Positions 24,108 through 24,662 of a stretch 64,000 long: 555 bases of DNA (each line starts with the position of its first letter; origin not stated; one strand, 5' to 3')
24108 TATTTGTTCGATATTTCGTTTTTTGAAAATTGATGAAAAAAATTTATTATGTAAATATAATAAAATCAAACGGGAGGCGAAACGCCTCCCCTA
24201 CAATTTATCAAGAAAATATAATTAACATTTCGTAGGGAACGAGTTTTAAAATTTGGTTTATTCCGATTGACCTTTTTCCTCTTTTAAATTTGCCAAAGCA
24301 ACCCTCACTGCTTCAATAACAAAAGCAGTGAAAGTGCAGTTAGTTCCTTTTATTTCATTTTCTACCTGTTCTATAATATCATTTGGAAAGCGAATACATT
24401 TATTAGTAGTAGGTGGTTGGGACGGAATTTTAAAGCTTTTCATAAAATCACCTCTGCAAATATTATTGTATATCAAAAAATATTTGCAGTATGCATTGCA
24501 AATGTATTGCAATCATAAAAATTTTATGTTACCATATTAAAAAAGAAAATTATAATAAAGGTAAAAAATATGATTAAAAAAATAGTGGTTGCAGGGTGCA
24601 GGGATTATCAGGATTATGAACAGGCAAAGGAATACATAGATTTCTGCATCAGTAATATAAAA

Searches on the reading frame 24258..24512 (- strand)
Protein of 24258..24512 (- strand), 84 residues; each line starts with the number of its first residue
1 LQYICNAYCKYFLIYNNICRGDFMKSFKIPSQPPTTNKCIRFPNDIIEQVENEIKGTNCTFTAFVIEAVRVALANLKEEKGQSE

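Call 9: search_protein_families(library=pfam, proteins=[window:24258-24512:-], max_evalue=0.1)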
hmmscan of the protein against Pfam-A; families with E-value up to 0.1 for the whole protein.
window:24258-24512:- (84 aa): 1 family
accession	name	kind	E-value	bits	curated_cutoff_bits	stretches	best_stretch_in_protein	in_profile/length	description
PF03045.20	DAN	-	0.092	13.2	22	0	2-38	34-69/113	DAN domain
